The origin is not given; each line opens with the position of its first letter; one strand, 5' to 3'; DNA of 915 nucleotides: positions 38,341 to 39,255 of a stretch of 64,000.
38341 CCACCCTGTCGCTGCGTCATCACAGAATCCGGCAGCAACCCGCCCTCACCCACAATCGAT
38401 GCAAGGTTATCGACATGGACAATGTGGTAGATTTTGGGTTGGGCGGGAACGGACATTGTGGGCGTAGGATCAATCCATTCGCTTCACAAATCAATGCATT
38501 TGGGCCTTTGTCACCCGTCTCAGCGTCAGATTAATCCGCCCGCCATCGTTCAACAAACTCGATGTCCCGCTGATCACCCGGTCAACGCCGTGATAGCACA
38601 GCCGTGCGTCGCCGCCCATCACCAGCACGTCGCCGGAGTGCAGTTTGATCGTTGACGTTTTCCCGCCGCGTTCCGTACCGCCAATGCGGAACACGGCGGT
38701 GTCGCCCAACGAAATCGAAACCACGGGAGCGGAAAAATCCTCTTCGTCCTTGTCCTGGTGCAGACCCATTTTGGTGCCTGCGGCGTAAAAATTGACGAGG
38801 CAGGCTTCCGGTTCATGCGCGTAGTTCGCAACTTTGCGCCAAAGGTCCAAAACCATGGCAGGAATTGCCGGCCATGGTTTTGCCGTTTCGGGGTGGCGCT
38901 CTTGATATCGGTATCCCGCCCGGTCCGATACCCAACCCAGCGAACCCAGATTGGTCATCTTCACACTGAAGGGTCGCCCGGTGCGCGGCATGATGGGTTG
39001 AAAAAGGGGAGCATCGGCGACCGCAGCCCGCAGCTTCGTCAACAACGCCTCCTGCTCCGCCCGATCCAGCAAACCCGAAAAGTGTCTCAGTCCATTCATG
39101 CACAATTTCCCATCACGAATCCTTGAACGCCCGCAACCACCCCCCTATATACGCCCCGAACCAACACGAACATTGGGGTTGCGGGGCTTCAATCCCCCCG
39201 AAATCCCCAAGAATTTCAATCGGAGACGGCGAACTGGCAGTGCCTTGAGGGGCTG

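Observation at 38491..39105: alkB placed directly upstream of darT: a candidate AlkB-DarT-DarG-DUF3052 operon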

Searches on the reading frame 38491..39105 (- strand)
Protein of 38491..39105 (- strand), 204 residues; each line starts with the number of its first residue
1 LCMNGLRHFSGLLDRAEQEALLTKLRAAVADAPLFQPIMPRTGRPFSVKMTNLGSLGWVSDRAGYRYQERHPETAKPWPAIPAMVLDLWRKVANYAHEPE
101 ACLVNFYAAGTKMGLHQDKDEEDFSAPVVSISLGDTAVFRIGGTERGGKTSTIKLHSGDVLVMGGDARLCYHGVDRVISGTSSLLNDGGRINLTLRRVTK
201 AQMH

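Call 3: search_protein_families(library=pfam, proteins=[window:38491-39105:-])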
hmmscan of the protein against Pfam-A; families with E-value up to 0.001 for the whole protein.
window:38491-39105:- (204 aa): 1 family
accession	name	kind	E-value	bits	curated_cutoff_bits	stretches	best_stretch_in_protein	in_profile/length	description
PF13532.12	2OG-FeII_Oxy_2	-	3.5e-59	200.7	31.2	1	5-196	1-194/194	2OG-Fe(II) oxygenase superfamily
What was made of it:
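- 38491..39099 (-): alkB: AlkB-family Fe(II)/2-oxoglutarate dioxygenase, 202 aa. The mechanical ORF extends to a TTG at 39105. Pfam PF13532 3.5e-59, full length (call 3).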

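Call 10: find_homologous_proteins(query=window:38491-39099:-)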
Query window:38491-39099:- (202 aa): 8000 proteins with E <= 0.001 among 8000 candidates; the best 120 are listed.
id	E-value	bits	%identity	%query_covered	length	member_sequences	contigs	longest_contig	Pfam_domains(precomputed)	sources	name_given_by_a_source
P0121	2.4e-132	457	100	100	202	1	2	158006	PF13532.13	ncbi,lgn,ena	-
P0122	8.2e-111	386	85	97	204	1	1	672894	PF13532.13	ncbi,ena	-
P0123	4.8e-109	380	84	98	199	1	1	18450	PF13532.13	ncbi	-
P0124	3.0e-105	368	81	98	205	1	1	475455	PF13532.13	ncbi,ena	-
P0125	8.5e-105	367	79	99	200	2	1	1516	PF13532.13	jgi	jgi:DNA oxidative demethylase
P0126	1.6e-104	366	79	98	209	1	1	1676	PF13532.13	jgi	jgi:alkylated DNA repair protein (DNA oxidative demethylase)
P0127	2.7e-104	365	80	98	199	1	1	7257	PF13532.13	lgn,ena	-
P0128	5.2e-104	364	79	98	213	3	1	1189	PF13532.13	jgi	jgi:DNA oxidative demethylase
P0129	5.5e-104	364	79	98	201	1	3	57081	PF13532.13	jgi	jgi:DNA oxidative demethylase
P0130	7.0e-104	364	79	98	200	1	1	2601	PF13532.13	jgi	jgi:DNA oxidative demethylase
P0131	1.1e-103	363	79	99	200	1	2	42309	PF13532.13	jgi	jgi:DNA oxidative demethylase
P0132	1.2e-103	363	79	99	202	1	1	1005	PF13532.13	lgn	-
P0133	1.2e-103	363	82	97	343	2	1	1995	PF01541.31,PF13532.13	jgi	jgi:DNA oxidative demethylase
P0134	1.5e-103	363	79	98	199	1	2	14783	PF13532.13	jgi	jgi:DNA oxidative demethylase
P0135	2.1e-103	362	79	99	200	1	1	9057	PF13532.13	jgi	jgi:DNA oxidative demethylase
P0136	4.3e-103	361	79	98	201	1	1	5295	PF13532.13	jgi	jgi:DNA oxidative demethylase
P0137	5.5e-103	361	81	97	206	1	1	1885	PF13532.13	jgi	jgi:DNA oxidative demethylase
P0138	1.1e-102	360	78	99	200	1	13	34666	PF13532.13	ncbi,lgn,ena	-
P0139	1.3e-102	360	79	98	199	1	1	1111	PF13532.13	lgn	-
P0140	1.4e-102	359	78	98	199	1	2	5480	PF13532.13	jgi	jgi:DNA oxidative demethylase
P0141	1.5e-102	359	79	98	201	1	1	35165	PF13532.13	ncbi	-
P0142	1.5e-102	359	78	99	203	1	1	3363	PF13532.13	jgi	jgi:DNA oxidative demethylase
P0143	1.6e-102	359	77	99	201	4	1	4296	PF13532.13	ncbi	-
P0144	1.6e-102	359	81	97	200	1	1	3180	PF13532.13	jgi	jgi:DNA oxidative demethylase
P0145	2.0e-102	359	79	97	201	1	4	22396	PF13532.13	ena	-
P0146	2.3e-102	359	77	99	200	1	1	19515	PF13532.13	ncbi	-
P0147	2.8e-102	358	79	98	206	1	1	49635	PF13532.13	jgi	jgi:DNA oxidative demethylase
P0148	3.0e-102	358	80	98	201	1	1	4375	PF13532.13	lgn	-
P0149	3.2e-102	358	78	98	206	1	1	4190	PF13532.13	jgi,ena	-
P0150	3.5e-102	358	77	98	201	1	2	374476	PF13532.13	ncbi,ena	-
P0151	4.0e-102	358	79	99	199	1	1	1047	PF13532.13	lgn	-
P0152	5.4e-102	357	78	98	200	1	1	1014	PF13532.13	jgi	jgi:DNA oxidative demethylase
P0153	6.6e-102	357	79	98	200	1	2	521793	PF13532.13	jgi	jgi:DNA oxidative demethylase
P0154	9.9e-102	357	77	98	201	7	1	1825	PF13532.13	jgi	jgi:DNA oxidative demethylase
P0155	1.9e-101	356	78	98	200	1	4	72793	PF13532.13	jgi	jgi:DNA oxidative demethylase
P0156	2.5e-101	355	77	98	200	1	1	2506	PF13532.13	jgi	jgi:alkylated DNA repair protein (DNA oxidative demethylase)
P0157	3.1e-101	355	77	98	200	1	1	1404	PF13532.13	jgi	jgi:DNA oxidative demethylase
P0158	3.2e-101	355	77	99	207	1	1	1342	PF13532.13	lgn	-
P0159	3.5e-101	355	76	99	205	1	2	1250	PF13532.13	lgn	-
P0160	4.8e-101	354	75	99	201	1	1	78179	PF13532.13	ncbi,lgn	-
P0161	5.2e-101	354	77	98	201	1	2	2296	PF13532.13,PF03171.27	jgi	jgi:DNA oxidative demethylase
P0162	5.8e-101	354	76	98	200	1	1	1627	PF13532.13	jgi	jgi:DNA oxidative demethylase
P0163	7.8e-101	354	78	98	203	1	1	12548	PF13532.13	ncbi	-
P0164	8.1e-101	354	76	98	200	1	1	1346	PF13532.13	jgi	jgi:DNA oxidative demethylase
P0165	8.7e-101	354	77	99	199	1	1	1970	PF13532.13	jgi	jgi:DNA oxidative demethylase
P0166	1.0e-100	353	79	97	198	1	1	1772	PF13532.13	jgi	jgi:DNA oxidative demethylase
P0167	1.2e-100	353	77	97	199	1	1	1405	PF13532.13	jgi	jgi:DNA oxidative demethylase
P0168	1.2e-100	353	76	98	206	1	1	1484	PF13532.13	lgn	-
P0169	1.2e-100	353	77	98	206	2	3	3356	PF13532.13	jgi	jgi:DNA oxidative demethylase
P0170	1.4e-100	353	76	98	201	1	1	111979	PF13532.13,PF03171.27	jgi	jgi:DNA oxidative demethylase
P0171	1.4e-100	353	76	99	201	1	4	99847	PF13532.13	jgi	jgi:DNA oxidative demethylase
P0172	1.4e-100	353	79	97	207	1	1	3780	PF13532.13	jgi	jgi:alkylated DNA repair protein (DNA oxidative demethylase)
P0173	1.6e-100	353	76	98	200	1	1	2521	PF13532.13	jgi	jgi:DNA oxidative demethylase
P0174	1.8e-100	353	75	99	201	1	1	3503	PF13532.13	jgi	jgi:DNA oxidative demethylase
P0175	1.9e-100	352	78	98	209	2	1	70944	PF13532.13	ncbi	-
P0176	2.1e-100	352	76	98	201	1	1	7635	PF13532.13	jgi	jgi:alkylated DNA repair protein (DNA oxidative demethylase)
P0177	2.2e-100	352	77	98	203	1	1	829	PF13532.13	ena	-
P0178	2.4e-100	352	77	97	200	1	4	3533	PF13532.13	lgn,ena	-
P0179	2.7e-100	352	77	97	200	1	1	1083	PF13532.13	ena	-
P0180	2.9e-100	352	76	99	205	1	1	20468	PF13532.13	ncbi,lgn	-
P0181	3.2e-100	352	77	98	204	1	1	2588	PF13532.13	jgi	jgi:DNA oxidative demethylase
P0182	4.1e-100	351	76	98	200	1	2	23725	PF13532.13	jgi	jgi:DNA oxidative demethylase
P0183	4.2e-100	351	78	98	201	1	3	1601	PF13532.13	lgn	-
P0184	4.5e-100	351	76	99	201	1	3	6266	PF13532.13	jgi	jgi:DNA oxidative demethylase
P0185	4.6e-100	351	76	99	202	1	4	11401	PF13532.13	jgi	jgi:DNA oxidative demethylase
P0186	4.7e-100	351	77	98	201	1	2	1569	PF13532.13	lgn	-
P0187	5.1e-100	351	75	99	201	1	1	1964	PF13532.13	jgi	jgi:DNA oxidative demethylase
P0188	5.1e-100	351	75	99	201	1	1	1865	PF13532.13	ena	-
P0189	5.2e-100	351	77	98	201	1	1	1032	PF13532.13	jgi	jgi:DNA oxidative demethylase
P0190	7.0e-100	351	76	98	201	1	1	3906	PF13532.13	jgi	jgi:alkylated DNA repair protein (DNA oxidative demethylase)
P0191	8.9e-100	350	77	98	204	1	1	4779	PF13532.13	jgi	jgi:DNA oxidative demethylase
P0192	9.7e-100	350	76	99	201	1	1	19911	PF13532.13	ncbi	-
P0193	1.1e-99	350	76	98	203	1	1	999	PF13532.13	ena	-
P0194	1.2e-99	350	75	98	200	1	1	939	PF13532.13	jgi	jgi:DNA oxidative demethylase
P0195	1.3e-99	350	75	99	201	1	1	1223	PF13532.13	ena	-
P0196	1.3e-99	350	77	98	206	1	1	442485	PF13532.13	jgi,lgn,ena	-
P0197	1.4e-99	350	76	98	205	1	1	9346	PF13532.13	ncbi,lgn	-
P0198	1.4e-99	350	78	97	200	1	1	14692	PF13532.13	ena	-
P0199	1.5e-99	350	77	97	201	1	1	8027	PF13532.13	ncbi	-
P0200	1.6e-99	349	77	97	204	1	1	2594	PF13532.13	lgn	-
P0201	1.7e-99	349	76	98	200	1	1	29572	PF13532.13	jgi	jgi:alkylated DNA repair protein (DNA oxidative demethylase)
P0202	1.8e-99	349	76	98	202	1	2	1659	PF13532.13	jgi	jgi:DNA oxidative demethylase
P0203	1.9e-99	349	75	98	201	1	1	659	PF13532.13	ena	-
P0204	2.0e-99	349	77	97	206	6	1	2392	PF13532.13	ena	-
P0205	2.6e-99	349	75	99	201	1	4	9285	PF13532.13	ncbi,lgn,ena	-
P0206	2.6e-99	349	78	98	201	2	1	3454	PF13532.13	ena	-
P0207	2.7e-99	349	76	97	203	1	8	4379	PF13532.13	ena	-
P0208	3.0e-99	349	77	97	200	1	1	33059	PF13532.13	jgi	jgi:DNA oxidative demethylase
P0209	3.1e-99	348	78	99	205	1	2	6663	PF13532.13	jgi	jgi:DNA oxidative demethylase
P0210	3.2e-99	348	75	98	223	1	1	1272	PF13532.13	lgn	-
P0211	3.3e-99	348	74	99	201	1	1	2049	PF13532.13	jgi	jgi:DNA oxidative demethylase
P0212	3.3e-99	348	76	97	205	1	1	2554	PF13532.13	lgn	-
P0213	4.0e-99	348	77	97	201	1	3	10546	PF13532.13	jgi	jgi:DNA oxidative demethylase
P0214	4.0e-99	348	75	99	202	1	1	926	PF13532.13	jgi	jgi:DNA oxidative demethylase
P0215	4.0e-99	348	76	98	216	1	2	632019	PF13532.13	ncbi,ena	-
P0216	4.0e-99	348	78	98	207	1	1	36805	PF13532.13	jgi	jgi:DNA oxidative demethylase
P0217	4.4e-99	348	76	98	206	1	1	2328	PF13532.13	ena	-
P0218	4.5e-99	348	75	99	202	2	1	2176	PF13532.13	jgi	jgi:DNA oxidative demethylase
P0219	4.7e-99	348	76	98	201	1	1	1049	PF13532.13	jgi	jgi:DNA oxidative demethylase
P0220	5.0e-99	348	75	99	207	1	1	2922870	PF13532.13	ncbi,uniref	ncbi:alpha-ketoglutarate-dependent dioxygenase AlkB family protein [Aestuariivirga sp.]|uniref:alpha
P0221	5.7e-99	348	75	98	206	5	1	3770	PF13532.13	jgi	jgi:DNA oxidative demethylase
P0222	6.3e-99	347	77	97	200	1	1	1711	PF13532.13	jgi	jgi:alkylated DNA repair protein (DNA oxidative demethylase)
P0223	6.9e-99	347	75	98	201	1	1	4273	PF13532.13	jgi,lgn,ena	-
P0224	6.9e-99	347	76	98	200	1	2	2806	PF13532.13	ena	-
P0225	7.0e-99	347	75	98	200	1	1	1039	PF13532.13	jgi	jgi:alkylated DNA repair protein (DNA oxidative demethylase)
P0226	7.2e-99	347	76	97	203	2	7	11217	PF13532.13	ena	-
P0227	7.6e-99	347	77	97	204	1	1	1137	PF13532.13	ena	-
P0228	8.1e-99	347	76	97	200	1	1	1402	PF13532.13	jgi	-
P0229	8.4e-99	347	76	97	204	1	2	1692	PF13532.13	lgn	-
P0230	8.4e-99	347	76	98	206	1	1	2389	PF13532.13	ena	-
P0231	9.4e-99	347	76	99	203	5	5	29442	PF13532.13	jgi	jgi:DNA oxidative demethylase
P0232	1.1e-98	347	75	98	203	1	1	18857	PF13532.13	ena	-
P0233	1.1e-98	347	76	97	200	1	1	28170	PF13532.13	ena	-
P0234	1.2e-98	347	76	98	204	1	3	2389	PF13532.13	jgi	jgi:DNA oxidative demethylase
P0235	1.2e-98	347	74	98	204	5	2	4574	PF13532.13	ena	-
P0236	1.2e-98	347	76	97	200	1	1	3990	PF13532.13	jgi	jgi:DNA oxidative demethylase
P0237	1.3e-98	346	77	97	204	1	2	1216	PF13532.13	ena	-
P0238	1.4e-98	346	75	98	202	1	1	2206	PF13532.13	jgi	jgi:DNA oxidative demethylase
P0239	1.5e-98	346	76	97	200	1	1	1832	PF13532.13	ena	-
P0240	1.6e-98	346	75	97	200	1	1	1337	PF13532.13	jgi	jgi:alkylated DNA repair protein (DNA oxidative demethylase)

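Call 12: find_encoding_contigs(protein=P0122, flank=10000, max_places=2)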
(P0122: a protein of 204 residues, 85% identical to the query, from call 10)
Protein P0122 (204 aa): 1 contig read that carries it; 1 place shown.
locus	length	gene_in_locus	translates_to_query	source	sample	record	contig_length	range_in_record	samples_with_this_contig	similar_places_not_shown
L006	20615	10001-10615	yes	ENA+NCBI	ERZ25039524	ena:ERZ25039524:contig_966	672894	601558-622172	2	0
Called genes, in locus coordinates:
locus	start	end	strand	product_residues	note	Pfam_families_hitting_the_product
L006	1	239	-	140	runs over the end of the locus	PF01042:Ribonuc_L-PSP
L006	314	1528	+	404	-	PF01266:DAO (faint), PF01494:FAD_binding_3 (faint), PF07992:Pyr_redox_2 (weak), PF13738:Pyr_redox_3, PF00743:FMO-like, PF13434:Lys_Orn_oxgnase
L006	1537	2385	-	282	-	PF01116:F_bP_aldolase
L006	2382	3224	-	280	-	PF04962:KduI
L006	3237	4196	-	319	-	PF00294:PfkB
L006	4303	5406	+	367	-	PF01408:GFO_IDH_MocA, PF22725:GFO_IDH_MocA_C3, PF02894:GFO_IDH_MocA_C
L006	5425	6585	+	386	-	PF01408:GFO_IDH_MocA, PF22725:GFO_IDH_MocA_C3, PF02894:GFO_IDH_MocA_C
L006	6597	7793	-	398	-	PF00226:DnaJ, PF01556:DnaJ_C, PF27659:CHP02642 (faint), PF00684:DnaJ_CXXCXGXG, PF27439:DnaJ_C_2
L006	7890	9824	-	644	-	PF00012:HSP70, PF06723:MreB_Mbl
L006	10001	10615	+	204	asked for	PF13532:2OG-FeII_Oxy_2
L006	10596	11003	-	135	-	PF00903:Glyoxalase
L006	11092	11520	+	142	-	PF03928:HbpS-like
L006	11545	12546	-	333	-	PF00149:Metallophos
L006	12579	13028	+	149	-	-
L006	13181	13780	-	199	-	PF01025:GrpE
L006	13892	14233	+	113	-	PF18899:DUF5655 (weak), PF08818:DUF1801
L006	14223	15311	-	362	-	PF01628:HrcA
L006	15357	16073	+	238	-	PF01138:RNase_PH, PF03725:RNase_PH_C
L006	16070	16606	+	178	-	PF01725:Ham1p_like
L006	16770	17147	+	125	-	PF04055:Radical_SAM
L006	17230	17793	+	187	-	PF06969:HemN_C (weak)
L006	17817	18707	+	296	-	PF00590:TP_methylase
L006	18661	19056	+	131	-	PF02021:UPF0102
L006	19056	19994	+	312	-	PF02951:GSH-S_N, PF02955:GSH-S_ATP, PF08443:RimK, PF14398:ATPgrasp_YheCD (weak)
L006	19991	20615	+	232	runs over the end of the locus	PF00702:Hydrolase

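Call 13: find_encoding_contigs(protein=P0124, flank=10000, max_places=2)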
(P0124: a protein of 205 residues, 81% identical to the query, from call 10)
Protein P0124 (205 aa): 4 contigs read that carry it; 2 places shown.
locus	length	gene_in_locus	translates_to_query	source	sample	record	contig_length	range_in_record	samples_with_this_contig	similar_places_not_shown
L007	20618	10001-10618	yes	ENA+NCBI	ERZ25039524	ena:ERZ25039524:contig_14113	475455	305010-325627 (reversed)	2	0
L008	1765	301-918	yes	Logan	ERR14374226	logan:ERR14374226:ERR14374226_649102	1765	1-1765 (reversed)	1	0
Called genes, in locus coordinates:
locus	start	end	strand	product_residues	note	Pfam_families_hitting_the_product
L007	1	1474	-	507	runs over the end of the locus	PF08666:SAF, PF04295:GD_AH_second, PF20629:GD_AH_C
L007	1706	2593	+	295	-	PF12833:HTH_18, PF01035:DNA_binding_1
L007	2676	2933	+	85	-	-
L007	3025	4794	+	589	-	PF05787:PhoX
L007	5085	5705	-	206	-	PF00300:His_Phos_1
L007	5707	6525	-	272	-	PF01113:DapB_N, PF05173:DapB_C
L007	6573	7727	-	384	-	PF00226:DnaJ, PF01556:DnaJ_C, PF00684:DnaJ_CXXCXGXG, PF27439:DnaJ_C_2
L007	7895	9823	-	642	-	PF00012:HSP70, PF06723:MreB_Mbl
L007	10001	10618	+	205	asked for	PF13532:2OG-FeII_Oxy_2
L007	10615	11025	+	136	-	-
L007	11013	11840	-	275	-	PF00899:ThiF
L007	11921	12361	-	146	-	PF00692:dUTPase, PF22769:DCD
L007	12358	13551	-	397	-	PF02441:Flavoprotein, PF04127:DFP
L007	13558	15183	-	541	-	PF03109:ABC1, PF27536:UbiB_helical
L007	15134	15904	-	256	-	PF01209:Ubie_methyltran, PF13489:Methyltransf_23, PF13649:Methyltransf_25, PF13847:Methyltransf_31, PF08241:Methyltransf_11, PF08242:Methyltransf_12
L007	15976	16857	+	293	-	PF01149:Fapy_DNA_glyco, PF06831:H2TH, PF06827:zf-FPG_IleRS (weak)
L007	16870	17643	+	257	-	PF00378:ECH_1, PF16113:ECH_2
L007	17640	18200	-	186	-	PF08712:Nfu_N, PF01106:NifU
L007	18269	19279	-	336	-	PF00579:tRNA-synt_1b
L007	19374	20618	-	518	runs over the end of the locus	PF03023:MurJ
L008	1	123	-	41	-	?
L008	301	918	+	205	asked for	PF13532:2OG-FeII_Oxy_2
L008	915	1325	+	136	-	-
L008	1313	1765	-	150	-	?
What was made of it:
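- On Single operon alkB-darT-darG-orf4: The order is absent from the closest relatives L006 and L007 (calls 12, 13).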

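Call 14: find_encoding_contigs(protein=P0220, flank=10000, max_places=2)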
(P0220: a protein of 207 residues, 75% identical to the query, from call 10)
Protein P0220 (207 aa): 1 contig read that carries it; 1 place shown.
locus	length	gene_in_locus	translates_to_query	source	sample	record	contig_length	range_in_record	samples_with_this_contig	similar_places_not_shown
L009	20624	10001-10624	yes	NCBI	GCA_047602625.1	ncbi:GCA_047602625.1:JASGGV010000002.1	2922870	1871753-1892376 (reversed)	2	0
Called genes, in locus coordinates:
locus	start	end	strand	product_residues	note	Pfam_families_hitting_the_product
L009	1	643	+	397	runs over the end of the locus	PF00155:Aminotran_1_2, PF01041:DegT_DnrJ_EryC1 (weak)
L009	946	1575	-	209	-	PF01914:MarC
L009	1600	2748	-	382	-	PF04055:Radical_SAM, PF06969:HemN_C (weak)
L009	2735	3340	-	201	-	PF01725:Ham1p_like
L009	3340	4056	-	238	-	PF01138:RNase_PH, PF03725:RNase_PH_C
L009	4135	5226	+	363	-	PF01628:HrcA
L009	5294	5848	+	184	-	PF01025:GrpE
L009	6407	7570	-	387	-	PF00226:DnaJ, PF01556:DnaJ_C, PF00684:DnaJ_CXXCXGXG, PF27439:DnaJ_C_2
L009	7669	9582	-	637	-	PF00012:HSP70, PF06723:MreB_Mbl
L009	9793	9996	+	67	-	-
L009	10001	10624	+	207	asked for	PF13532:2OG-FeII_Oxy_2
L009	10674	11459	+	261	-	PF09037:Sulphotransf, PF13469:Sulfotransfer_3 (faint)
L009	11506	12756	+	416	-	PF00890:FAD_binding_2 (weak), PF01266:DAO (weak), PF01593:Amino_oxidase, PF01946:Thi4 (weak), PF12831:FAD_oxidored (weak), PF13450:NAD_binding_8, PF13738:Pyr_redox_3 (faint), PF01593:Amino_oxidase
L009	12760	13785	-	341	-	PF00248:Aldo_ket_red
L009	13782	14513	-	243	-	PF00392:GntR, PF07729:FCD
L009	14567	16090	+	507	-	PF04295:GD_AH_second, PF20629:GD_AH_C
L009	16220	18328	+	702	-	PF00912:Transgly, PF00905:Transpeptidase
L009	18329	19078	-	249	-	PF01863:YgjP-like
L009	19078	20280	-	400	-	PF06850:PHB_depo_C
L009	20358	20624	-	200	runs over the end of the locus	PF00578:AhpC-TSA, PF02630:SCO1-SenC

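Call 40: search_protein_families(library=ncbifam, proteins=[window:38491-39099:-], max_evalue=0.01)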
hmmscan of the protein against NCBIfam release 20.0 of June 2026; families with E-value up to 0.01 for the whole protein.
window:38491-39099:- (202 aa): 2 families
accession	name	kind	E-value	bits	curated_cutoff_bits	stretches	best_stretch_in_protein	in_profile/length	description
NF011930.0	PRK15401.1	equivalog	1e-59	201.6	267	1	14-196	29-213/214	DNA oxidative demethylase AlkB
TIGR00568.1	alkb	equivalog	2.4e-50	170.9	231.05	1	15-172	9-173/173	alkylated DNA repair protein AlkB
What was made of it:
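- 38491..39099 (-): NCBIfam AlkB equivalog models are hit at 1e-59 but below their strict cut-offs (call 40).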
